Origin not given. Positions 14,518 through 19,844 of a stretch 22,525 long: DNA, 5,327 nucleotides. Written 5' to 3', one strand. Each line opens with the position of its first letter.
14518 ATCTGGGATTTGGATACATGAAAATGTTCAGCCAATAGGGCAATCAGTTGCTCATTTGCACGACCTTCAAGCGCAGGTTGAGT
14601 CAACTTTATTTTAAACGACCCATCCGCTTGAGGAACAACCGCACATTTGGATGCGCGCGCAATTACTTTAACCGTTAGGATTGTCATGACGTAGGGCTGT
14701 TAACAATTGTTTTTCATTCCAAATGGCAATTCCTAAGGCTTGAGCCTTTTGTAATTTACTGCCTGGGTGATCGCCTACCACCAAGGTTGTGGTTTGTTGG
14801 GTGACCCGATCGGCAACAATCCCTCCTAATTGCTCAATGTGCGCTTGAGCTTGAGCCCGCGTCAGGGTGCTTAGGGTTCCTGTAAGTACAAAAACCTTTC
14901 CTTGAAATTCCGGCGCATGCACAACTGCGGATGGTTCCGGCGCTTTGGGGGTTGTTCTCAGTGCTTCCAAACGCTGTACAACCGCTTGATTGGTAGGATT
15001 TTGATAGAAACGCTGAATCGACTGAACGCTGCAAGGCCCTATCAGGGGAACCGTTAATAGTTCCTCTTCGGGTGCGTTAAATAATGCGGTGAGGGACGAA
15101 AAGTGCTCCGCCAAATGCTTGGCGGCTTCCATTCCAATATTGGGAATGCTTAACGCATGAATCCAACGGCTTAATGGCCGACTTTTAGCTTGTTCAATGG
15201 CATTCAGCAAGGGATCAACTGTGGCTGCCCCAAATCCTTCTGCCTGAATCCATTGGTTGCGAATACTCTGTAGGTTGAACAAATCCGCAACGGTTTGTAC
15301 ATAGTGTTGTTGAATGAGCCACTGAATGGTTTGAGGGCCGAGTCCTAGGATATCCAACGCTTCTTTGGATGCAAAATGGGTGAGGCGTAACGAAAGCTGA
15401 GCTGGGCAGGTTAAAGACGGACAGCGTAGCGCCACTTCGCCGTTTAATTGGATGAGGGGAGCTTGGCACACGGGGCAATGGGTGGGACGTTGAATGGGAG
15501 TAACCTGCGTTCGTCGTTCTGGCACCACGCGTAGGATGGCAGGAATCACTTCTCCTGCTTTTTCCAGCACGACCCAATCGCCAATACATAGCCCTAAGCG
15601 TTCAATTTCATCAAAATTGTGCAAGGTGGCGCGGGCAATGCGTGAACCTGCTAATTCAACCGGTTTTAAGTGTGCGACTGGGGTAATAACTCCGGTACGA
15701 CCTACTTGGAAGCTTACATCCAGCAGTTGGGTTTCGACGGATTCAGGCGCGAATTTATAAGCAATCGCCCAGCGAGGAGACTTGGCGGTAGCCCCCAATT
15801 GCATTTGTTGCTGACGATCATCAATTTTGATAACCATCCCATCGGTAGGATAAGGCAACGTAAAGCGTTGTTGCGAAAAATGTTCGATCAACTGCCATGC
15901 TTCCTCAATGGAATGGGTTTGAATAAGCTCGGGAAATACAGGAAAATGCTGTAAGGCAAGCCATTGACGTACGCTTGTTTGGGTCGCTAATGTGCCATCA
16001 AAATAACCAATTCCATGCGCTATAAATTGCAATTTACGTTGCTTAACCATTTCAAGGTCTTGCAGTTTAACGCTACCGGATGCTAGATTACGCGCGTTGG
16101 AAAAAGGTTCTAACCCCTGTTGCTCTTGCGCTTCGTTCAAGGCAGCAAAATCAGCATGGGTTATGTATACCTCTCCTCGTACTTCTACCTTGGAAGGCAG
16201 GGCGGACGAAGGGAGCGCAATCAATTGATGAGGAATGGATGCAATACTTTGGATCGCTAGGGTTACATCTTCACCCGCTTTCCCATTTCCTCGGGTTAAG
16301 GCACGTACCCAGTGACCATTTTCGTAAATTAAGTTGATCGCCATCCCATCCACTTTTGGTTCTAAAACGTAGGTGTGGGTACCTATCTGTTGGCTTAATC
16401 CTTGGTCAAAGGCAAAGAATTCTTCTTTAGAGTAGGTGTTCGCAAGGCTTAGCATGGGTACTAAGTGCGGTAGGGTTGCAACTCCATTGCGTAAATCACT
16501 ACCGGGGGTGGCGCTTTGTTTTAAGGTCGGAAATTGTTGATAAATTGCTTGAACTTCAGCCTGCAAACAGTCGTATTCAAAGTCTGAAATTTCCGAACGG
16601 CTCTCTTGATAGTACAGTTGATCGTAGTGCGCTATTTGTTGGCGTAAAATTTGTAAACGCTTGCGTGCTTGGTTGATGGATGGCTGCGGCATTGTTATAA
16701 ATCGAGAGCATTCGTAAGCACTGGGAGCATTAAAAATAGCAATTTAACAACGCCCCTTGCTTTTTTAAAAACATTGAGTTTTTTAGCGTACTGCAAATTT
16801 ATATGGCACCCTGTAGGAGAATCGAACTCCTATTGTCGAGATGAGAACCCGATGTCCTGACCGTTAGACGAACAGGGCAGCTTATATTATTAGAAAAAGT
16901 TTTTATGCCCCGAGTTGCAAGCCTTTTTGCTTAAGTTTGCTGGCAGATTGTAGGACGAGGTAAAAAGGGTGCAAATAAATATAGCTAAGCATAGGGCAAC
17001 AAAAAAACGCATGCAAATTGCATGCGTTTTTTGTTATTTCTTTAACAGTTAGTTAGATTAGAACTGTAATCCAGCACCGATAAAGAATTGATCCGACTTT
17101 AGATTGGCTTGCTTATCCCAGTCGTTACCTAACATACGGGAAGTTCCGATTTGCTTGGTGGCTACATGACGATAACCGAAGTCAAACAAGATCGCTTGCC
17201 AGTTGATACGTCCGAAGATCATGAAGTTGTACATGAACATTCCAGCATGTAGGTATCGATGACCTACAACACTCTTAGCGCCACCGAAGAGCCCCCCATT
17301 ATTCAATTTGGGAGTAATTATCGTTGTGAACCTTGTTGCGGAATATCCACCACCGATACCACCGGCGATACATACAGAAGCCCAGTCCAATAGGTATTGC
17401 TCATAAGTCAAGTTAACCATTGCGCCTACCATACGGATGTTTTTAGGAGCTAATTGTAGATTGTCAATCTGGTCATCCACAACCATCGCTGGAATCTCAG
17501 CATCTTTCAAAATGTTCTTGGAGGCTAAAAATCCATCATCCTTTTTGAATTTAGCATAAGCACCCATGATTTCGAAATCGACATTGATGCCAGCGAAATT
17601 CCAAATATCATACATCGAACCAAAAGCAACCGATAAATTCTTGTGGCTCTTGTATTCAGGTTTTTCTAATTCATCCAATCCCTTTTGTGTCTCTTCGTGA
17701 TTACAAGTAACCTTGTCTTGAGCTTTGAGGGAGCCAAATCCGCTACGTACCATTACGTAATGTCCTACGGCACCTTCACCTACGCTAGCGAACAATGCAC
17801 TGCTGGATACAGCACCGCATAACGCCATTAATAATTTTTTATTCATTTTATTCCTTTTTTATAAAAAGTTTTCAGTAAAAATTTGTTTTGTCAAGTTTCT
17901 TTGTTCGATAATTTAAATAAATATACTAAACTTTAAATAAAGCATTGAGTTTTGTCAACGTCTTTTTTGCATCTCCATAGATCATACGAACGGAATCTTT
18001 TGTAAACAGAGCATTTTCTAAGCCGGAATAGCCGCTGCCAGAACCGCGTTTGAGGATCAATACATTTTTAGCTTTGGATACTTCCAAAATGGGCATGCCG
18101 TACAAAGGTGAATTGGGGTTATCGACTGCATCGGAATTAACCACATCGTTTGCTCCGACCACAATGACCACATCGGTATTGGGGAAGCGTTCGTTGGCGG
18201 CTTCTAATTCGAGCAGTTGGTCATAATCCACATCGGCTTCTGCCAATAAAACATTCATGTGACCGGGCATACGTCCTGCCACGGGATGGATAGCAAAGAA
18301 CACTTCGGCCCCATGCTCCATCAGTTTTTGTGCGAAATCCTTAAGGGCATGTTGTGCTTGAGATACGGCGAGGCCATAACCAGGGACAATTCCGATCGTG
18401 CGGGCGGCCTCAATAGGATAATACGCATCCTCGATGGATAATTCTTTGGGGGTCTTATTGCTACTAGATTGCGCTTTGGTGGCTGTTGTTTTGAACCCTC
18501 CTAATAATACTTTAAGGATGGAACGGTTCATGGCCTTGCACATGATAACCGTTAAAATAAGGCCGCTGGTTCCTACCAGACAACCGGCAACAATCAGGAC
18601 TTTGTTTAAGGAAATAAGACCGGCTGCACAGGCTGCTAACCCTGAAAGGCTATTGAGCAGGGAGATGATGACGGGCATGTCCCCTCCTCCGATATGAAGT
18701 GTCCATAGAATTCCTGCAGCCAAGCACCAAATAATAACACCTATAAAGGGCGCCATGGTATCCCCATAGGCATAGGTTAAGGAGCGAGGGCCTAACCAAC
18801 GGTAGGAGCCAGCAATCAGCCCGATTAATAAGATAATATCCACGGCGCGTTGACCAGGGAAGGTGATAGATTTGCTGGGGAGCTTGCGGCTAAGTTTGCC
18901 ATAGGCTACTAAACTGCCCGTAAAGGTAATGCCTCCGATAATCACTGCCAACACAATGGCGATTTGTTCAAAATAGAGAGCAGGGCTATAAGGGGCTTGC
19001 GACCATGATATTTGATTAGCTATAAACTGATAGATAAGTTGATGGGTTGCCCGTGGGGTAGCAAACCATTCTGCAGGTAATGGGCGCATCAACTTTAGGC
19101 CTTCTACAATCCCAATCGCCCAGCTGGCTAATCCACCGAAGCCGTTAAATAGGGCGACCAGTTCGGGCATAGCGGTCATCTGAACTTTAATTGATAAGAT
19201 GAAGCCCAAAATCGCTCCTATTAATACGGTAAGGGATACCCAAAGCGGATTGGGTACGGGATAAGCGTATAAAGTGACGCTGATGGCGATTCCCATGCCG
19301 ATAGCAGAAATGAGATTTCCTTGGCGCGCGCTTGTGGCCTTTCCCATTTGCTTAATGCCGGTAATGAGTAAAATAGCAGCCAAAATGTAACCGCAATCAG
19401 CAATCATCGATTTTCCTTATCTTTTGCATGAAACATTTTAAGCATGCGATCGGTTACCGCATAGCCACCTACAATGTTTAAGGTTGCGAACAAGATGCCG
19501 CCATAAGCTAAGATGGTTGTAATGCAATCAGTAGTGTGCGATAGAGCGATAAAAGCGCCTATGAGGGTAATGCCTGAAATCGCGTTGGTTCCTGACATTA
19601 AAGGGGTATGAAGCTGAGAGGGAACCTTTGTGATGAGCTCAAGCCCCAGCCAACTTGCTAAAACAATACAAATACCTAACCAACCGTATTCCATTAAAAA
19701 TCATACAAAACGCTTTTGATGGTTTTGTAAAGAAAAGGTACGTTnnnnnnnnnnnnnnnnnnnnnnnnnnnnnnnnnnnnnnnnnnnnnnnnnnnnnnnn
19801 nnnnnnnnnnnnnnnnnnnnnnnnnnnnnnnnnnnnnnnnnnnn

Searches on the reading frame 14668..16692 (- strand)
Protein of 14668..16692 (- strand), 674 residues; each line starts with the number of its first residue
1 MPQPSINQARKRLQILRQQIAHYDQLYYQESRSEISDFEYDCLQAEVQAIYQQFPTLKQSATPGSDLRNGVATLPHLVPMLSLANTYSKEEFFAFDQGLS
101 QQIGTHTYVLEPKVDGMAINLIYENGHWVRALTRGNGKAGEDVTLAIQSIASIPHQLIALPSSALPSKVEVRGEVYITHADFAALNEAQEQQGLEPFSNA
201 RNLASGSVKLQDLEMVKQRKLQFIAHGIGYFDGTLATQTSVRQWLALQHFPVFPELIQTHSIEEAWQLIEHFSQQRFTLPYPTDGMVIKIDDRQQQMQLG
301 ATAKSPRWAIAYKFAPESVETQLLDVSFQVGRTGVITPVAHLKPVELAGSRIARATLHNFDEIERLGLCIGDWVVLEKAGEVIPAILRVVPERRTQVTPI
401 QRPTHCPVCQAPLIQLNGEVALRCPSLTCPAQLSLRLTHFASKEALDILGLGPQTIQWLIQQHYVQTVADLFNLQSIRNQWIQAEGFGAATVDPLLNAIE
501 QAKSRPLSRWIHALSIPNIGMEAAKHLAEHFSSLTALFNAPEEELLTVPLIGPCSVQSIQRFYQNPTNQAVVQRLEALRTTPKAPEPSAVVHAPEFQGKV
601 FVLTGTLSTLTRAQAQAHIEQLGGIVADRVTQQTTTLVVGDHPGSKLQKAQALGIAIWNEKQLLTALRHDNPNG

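Call 10: search_protein_families(library=pfam, proteins=[window:14668-16692:-], max_evalue=0.001)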
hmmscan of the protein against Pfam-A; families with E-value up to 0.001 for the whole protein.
window:14668-16692:- (674 aa): 7 families
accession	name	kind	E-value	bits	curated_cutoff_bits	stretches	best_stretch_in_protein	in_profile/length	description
PF01653.23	DNA_ligase_aden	-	8.6e-76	255.2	27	1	72-317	5-253/253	NAD-dependent DNA ligase adenylation domain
PF03120.22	DNA_ligase_OB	-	4.3e-33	113.4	32.9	1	320-396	1-77/79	NAD-dependent DNA ligase OB-fold domain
PF12826.13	HHH_2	-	2.8e-17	63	27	1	511-572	3-64/64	Helix-hairpin-helix motif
PF00533.33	BRCT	-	3.6e-13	50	21.3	1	595-664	5-75/78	BRCA1 C Terminus (BRCT) domain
PF03119.21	DNA_ligase_ZBD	-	3.7e-10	39.9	25.8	1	405-431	1-27/27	NAD-dependent DNA ligase C4 zinc finger domain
PF14520.12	HHH_5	-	1.4e-06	29.1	27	0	514-559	5-51/57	Helix-hairpin-helix domain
PF12738.14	PTCB-BRCT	-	4e-06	27.2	22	1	610-657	12-58/63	twin BRCT domain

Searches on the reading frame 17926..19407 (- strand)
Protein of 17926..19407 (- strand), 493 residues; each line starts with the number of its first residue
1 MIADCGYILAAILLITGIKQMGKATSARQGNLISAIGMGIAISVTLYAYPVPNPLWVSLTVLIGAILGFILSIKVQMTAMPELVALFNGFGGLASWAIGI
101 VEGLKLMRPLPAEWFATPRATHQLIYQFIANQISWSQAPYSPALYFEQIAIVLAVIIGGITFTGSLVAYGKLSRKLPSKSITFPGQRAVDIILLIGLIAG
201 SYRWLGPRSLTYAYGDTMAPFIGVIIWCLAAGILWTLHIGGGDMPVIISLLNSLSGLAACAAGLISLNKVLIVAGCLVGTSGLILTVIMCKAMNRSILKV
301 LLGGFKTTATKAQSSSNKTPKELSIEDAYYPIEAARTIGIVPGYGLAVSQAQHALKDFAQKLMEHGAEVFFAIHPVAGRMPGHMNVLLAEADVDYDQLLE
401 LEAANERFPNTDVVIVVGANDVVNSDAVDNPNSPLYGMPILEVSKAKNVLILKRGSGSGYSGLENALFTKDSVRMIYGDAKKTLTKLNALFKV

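Call 10: search_protein_families(library=pfam, proteins=[window:17926-19407:-], max_evalue=0.001)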
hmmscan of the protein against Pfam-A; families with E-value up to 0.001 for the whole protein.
window:17926-19407:- (493 aa): 2 families
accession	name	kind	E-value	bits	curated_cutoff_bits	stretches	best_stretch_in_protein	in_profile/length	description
PF02233.22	PNTB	-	4e-164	547.3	31.7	1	5-488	3-454/456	NAD(P) transhydrogenase beta subunit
PF00205.28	TPP_enzyme_M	-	0.00085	19.5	30.4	0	326-420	2-87/137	Thiamine pyrophosphate enzyme, central domain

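Call 11: find_related_loci(query=window:17926-19407:-, collection=genome_contigs, flank=10000)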
Query window:17926-19407:- (493 aa) in genome_contigs; peptide patterns used: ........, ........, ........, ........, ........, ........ (x = any residue, [..] = any of these).
600 stretches matched a pattern (row limit reached: there are more); 571 encode a relative of the query (tblastn E <= 1e-3); the best 80 are kept; 80 distinct loci.
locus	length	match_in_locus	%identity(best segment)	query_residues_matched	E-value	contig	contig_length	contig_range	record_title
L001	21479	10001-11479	94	1-493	0e+0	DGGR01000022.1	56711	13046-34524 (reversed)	MAG TPA_asm: Verrucomicrobia bacterium UBA3869 UBA3869_contig_119050, whole genome shotgun sequence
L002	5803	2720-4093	65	4-492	0e+0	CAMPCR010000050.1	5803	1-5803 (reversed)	MAG: uncultured Verrucomicrobia bacterium isolate SRR873610_bin.125_metaWRAP_v1.3_MAG genome assembly, contig: NODE_3812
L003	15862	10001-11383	63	1-492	0e+0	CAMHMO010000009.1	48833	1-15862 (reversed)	MAG: uncultured Verrucomicrobia bacterium isolate SRR11784281_bin.6_metaWRAP_v1.3_MAG genome assembly, contig: ERZ122033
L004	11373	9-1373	57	7-492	1e-170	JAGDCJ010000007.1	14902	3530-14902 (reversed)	MAG: Opitutales bacterium isolate RGIG10339 Yak_Rumen.Co__c642797, whole genome shotgun sequence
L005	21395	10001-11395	53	7-492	1e-150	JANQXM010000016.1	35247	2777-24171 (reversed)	MAG: Opitutales bacterium isolate MAG_113 P22051_105_S27_metaspades_1778_35247_cov_8, whole genome shotgun sequence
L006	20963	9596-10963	52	2-492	5e-148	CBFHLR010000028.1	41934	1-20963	MAG: Coraliomargarita sp. isolate AGTU_34_bin_27_permissive genome assembly, contig: AGTU_34_bin_27_permissive_c28, whol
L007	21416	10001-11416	52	2-492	4e-148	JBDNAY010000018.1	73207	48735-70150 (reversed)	MAG: Lentimonas sp. isolate SJSW3.bin.19 k97_46589, whole genome shotgun sequence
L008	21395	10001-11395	52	7-492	2e-147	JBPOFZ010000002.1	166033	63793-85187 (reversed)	MAG: Opitutaceae bacterium isolate MAG_27 MAG_27_2, whole genome shotgun sequence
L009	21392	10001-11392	51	2-492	3e-147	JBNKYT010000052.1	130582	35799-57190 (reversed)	MAG: Puniceicoccaceae bacterium isolate D1D2.bin.15.orig k141_1423868, whole genome shotgun sequence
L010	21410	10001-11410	52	2-492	2e-147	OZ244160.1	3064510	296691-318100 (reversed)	MAG: Coraliomargarita sp. isolate 20aeb1fd-2688-4add-a4c6-eb4eb93576eb genome assembly, chromosome: 1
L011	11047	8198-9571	52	7-492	5e-147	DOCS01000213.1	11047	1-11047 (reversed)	MAG TPA_asm: Opitutia bacterium isolate UBA8145 contig_2202, whole genome shotgun sequence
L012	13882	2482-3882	52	7-492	5e-147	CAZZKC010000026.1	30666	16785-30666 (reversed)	MAG TPA_asm: uncultured Puniceicoccaceae bacterium isolate SRP065251_co1_19 genome assembly, contig: NODE_917_length_306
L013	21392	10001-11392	52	2-492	9e-146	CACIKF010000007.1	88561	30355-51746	Puniceicoccaceae bacterium isolate AG-913-J04 genome assembly, contig: AG-913-J04_NODE_7, whole genome shotgun sequence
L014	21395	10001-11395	51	7-492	2e-144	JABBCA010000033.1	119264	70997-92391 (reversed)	MAG: Opitutales bacterium isolate HE327_NSB101 NODE_170_length_119264_cov_11.674135, whole genome shotgun sequence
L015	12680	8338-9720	51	4-492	6e-144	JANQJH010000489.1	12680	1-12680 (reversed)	MAG: Verrucomicrobiales bacterium isolate PL25a_bin.108 k99_4957717, whole genome shotgun sequence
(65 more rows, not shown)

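Call 45: find_encoding_contigs(protein=window:17926-19407:-, flank=10000, max_places=10)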
Protein window:17926-19407:- (493 aa): 1 contig read that carries it; 1 place shown.
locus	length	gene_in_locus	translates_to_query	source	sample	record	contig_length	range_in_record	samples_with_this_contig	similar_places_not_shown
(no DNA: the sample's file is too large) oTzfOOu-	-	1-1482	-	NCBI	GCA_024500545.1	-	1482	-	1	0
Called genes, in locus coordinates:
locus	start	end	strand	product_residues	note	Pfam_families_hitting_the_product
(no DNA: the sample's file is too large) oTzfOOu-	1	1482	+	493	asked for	PF02233:PNTB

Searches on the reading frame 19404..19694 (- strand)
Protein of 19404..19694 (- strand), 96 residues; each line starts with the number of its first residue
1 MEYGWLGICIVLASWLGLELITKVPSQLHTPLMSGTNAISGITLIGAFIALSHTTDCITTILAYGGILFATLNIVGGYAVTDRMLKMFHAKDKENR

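Call 10: search_protein_families(library=pfam, proteins=[window:19404-19694:-], max_evalue=0.001)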
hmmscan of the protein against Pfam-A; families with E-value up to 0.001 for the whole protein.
window:19404-19694:- (96 aa): 1 family
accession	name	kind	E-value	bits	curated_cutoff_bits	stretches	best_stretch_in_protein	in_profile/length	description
PF12769.12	PNTB_4TM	-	1.2e-30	106.2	26.2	1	9-89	4-84/85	4TM region of pyridine nucleotide transhydrogenase, mitoch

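Call 44: find_encoding_contigs(protein=window:19404-19694:-, flank=10000, max_places=10)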
Protein window:19404-19694:- (96 aa): 2 contigs read that carry it; 2 places shown.
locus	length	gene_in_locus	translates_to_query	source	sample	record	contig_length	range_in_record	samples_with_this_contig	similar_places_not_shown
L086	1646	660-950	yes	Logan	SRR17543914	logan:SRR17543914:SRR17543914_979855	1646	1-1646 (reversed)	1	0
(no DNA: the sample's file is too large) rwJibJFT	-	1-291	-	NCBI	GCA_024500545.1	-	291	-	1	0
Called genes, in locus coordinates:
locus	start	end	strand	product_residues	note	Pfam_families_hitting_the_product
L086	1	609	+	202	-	?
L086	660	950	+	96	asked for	PF12769:PNTB_4TM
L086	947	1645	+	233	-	?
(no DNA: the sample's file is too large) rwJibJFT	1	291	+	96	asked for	PF12769:PNTB_4TM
